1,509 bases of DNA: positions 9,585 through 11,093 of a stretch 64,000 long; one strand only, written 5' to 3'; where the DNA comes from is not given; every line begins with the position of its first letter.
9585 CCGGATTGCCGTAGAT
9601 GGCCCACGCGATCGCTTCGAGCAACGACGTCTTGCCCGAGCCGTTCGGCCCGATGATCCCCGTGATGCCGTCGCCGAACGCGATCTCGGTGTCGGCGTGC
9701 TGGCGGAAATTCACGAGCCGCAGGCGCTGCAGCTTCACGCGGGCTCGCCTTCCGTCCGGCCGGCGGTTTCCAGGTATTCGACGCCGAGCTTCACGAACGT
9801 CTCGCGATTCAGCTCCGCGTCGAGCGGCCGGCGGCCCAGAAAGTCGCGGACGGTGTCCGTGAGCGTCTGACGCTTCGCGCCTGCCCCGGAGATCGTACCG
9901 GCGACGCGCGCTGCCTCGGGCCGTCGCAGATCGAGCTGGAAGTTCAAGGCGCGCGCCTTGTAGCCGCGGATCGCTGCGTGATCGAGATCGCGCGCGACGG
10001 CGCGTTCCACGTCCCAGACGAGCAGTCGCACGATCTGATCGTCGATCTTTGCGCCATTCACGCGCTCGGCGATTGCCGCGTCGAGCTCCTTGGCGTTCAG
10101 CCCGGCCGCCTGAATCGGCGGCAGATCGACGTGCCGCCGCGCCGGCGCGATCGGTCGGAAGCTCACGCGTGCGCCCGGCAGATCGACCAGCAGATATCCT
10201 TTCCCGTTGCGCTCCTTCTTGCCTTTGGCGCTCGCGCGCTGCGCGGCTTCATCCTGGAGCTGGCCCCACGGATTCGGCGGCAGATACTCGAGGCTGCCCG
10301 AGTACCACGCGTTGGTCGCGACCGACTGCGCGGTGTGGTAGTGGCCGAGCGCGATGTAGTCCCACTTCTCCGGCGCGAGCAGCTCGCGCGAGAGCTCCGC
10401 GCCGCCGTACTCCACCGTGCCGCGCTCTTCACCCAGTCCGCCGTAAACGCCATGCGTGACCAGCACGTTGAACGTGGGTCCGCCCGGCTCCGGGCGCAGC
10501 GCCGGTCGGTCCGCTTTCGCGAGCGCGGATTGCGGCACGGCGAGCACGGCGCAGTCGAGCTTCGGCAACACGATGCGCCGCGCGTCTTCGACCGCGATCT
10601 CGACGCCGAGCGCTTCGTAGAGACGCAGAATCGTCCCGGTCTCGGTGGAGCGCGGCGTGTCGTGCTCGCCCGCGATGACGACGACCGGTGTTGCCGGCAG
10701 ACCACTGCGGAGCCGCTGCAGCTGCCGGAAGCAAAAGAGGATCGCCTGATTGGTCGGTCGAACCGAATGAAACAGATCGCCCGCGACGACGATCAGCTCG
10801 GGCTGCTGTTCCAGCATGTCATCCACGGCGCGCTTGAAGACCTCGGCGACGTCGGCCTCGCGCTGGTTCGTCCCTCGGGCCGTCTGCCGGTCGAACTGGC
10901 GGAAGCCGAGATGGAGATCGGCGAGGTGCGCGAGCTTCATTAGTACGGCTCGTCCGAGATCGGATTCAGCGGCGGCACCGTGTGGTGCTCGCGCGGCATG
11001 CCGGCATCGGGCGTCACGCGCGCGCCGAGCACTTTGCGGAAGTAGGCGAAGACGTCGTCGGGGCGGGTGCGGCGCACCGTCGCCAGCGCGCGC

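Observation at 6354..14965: Archaeal-style HerA-NurA-Mre11-Rad50 module as one seven-gene translationally coupled bacterial operon with three extra genes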

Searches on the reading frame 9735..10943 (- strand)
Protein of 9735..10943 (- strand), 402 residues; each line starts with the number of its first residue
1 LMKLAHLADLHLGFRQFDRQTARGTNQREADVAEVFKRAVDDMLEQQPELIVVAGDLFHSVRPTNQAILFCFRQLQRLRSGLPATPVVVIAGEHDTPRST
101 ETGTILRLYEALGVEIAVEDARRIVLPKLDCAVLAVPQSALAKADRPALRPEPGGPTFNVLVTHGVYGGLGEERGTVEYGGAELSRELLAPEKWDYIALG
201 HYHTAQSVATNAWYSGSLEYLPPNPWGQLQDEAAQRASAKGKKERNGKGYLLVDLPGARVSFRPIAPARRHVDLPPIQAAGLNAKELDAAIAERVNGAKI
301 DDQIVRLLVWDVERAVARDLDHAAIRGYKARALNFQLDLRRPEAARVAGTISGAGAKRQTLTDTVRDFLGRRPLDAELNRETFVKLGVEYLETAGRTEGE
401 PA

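Call 4: search_protein_families(library=pfam, proteins=[window:9735-10943:-], max_evalue=0.01)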
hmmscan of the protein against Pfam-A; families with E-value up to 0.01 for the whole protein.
window:9735-10943:- (402 aa): 2 families
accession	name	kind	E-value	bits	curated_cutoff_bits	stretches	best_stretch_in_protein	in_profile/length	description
PF00149.33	Metallophos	-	1e-12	49.4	21.5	1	2-204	1-190/191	Calcineurin-like phosphoesterase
PF12850.12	Metallophos_2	-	1.8e-05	25.2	27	1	2-207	1-121/154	Calcineurin-like phosphoesterase superfamily domain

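Call 5: search_protein_families(library=ncbifam, proteins=[window:9735-10943:-], max_evalue=0.01)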
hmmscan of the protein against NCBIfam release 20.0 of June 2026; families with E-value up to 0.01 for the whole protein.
window:9735-10943:- (402 aa): 11 families
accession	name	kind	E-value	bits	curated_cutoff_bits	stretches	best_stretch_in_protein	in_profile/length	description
NF041031.1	Mre11_Sulfo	equivalog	4.8e-20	72.1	500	1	4-291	2-263/374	DNA double-strand break repair protein Mre11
TIGR00619.1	sbcd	subfamily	7.1e-19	68.6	77.65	1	2-114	1-105/252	exonuclease subunit SbcD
NF041029.1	Mre11_Pyroc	equivalog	1.1e-17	64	600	1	2-114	1-103/438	DNA double-strand break repair protein Mre11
NF041030.1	Mre11_Halo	equivalog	1.2e-17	64.2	550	1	3-308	3-268/361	DNA double-strand break repair protein Mre11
NF041754.1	sbcd_Bac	equivalog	9.8e-11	41.5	750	1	2-100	1-91/390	exonuclease subunit SbcD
NF041753.2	sbcd_Staph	equivalog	9.8e-11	41.1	480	1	2-99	1-90/375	exonuclease subunit SbcD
NF008206.2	PRK10966.1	equivalog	7.9e-09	35.1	450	1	2-117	1-108/380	exonuclease subunit SbcD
TIGR04123.1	P_estr_lig_assc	hypoth_equivalog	4.8e-07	29.4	150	1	7-100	26-114/207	ligase-associated DNA damage response endonuclease PdeM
TIGR00024.1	SbcD_rel_arch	hypoth_equivalog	1.3e-05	25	115.2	1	6-96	19-100/224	putative phosphoesterase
NF008460.0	PRK11340.1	equivalog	1.5e-05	24.6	188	1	36-129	69-158/271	phosphodiesterase YaeI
NF053862.1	DS9_1_antiphage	equivalog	0.00017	20.6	420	1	5-102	197-295/486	anti-phage phosphoesterase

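Call 7: search_protein_families(library=padloc, proteins=[window:9735-10943:-], max_evalue=0.1)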
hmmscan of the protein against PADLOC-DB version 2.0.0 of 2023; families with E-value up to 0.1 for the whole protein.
window:9735-10943:- (402 aa): 2 families
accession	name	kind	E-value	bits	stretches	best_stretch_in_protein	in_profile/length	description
PDLC04908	PDC-S10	-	0.00013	19.3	0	158-209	137-188/223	-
PDLC05051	PDC-S60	-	0.031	10.4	1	2-106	1-99/1027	-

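Call 44: search_solved_structures(query=window:9735-10940:-, max_evalue=0.001)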
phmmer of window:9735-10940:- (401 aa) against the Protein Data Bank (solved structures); distinct sequences matched with E-value up to 0.001: 14.
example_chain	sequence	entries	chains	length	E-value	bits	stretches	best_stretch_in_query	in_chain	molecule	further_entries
1ii7_A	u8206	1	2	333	2.7e-14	56.1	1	1-114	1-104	Mre11 nuclease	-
3dsc_A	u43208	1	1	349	3.1e-14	55.9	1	1-114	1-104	DNA double-strand break repair protein mre11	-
4hd0_A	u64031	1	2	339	1.6e-13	53.6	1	1-114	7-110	DNA double-strand break repair protein Mre11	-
3dsd_A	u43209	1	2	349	3.5e-13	52.4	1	1-114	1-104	DNA double-strand break repair protein mre11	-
1s8e_A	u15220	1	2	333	1.7e-12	50.1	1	1-114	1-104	exonuclease putative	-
3auz_A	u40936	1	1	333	2e-11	46.6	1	2-100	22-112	DNA double-strand break repair protein mre11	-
4tug_C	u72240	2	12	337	2e-11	46.6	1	2-100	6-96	DNA double-strand break repair protein Mre11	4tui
3av0_A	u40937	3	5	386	2.9e-11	46.1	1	2-100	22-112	DNA double-strand break repair protein mre11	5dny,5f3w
7dog_A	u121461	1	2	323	4.6e-10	42.1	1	2-97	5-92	Nuclease SbcCD subunit D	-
3qg5_C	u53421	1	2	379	1.5e-08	37.1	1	1-95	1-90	Mre11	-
4o24_A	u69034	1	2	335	2e-08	36.7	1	1-95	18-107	Exonuclease, putative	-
2q8u_A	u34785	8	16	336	2e-08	36.7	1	1-95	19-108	Exonuclease, putative | Nuclease SbcCD subunit D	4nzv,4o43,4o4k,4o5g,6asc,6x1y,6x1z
3thn_A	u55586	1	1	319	1e-07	34.4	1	1-95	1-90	Exonuclease, putative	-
3tho_B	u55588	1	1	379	1.7e-07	33.7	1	1-95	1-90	Exonuclease, putative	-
